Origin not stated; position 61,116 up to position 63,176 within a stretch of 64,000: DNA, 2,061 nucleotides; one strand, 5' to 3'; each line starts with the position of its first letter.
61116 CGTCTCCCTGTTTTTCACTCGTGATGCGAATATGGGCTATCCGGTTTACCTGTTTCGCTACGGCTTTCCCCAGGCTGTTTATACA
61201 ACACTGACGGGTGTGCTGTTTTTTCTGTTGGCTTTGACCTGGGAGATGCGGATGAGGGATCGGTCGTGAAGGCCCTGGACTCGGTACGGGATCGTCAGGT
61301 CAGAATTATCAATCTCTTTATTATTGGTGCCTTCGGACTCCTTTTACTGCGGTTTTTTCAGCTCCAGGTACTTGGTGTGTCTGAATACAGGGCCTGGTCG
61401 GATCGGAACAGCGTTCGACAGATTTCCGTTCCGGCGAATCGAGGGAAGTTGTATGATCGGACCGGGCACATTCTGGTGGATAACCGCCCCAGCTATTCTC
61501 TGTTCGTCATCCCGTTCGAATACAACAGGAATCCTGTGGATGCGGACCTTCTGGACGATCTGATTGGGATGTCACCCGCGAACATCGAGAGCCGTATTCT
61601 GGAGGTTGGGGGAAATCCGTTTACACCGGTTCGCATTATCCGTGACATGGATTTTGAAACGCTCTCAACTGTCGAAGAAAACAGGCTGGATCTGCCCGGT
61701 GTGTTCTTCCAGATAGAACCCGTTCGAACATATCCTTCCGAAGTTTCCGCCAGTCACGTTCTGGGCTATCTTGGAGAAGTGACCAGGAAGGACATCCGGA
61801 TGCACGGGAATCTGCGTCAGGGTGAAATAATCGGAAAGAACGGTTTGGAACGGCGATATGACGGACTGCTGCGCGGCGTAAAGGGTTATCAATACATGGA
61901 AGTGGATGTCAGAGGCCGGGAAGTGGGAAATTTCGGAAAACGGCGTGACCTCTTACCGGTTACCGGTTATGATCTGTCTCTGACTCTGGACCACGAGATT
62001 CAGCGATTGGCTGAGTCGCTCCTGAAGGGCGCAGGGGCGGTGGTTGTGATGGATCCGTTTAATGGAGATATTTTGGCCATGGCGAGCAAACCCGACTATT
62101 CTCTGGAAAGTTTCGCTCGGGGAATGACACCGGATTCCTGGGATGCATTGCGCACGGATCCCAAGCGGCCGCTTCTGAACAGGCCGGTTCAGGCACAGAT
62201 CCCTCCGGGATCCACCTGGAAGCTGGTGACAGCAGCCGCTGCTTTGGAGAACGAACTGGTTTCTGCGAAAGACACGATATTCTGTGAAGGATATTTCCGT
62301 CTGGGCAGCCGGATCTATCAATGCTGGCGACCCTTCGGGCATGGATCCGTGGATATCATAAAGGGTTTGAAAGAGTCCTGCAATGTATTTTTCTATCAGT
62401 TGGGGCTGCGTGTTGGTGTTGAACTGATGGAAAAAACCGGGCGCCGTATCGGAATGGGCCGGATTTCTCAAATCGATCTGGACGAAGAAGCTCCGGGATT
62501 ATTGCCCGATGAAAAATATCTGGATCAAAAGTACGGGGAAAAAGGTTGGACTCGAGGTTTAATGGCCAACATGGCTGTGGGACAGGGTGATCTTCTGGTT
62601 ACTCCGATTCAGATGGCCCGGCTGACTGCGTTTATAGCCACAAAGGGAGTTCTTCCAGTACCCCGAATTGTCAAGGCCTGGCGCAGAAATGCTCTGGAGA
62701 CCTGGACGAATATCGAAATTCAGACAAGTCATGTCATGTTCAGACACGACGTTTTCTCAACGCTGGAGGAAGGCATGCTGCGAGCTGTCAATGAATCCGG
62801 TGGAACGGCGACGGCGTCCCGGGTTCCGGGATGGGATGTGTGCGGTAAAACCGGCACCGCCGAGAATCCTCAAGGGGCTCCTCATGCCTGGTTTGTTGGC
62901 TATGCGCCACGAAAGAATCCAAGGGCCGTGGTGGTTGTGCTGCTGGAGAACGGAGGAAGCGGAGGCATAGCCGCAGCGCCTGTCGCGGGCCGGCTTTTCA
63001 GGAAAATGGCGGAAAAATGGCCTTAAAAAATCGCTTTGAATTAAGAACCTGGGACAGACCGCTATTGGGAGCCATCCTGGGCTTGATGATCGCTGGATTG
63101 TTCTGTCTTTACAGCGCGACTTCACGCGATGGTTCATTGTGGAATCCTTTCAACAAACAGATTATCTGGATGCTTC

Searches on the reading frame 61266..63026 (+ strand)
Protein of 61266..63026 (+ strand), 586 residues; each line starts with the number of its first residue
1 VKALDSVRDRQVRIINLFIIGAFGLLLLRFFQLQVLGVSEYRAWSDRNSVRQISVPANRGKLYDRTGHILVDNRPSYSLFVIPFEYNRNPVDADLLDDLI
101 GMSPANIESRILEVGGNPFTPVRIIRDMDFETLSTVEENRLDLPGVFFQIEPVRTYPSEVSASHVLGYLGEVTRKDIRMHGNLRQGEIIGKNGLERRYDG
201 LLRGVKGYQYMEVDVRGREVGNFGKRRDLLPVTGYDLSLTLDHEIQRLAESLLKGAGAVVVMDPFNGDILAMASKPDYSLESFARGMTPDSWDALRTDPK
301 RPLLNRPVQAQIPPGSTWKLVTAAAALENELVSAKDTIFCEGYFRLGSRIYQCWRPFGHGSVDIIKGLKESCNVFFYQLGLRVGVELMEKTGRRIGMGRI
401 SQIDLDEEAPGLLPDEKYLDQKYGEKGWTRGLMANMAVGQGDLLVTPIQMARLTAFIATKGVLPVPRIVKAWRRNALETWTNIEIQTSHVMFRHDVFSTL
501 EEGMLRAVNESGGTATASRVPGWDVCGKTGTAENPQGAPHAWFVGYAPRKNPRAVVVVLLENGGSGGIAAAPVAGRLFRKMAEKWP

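Call 52: search_protein_families(library=pfam, proteins=[window:61266-63026:+], max_evalue=0.000001)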
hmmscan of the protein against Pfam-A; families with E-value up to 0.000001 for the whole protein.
window:61266-63026:+ (586 aa): 2 families
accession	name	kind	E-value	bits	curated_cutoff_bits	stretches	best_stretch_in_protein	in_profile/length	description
PF00905.27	Transpeptidase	-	5.2e-60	203.6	22.1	1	257-577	1-297/299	Penicillin binding protein transpeptidase domain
PF03717.20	PBP_dimer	-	6.3e-40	137.9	24.4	1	55-221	2-177/180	Penicillin-binding Protein dimerisation domain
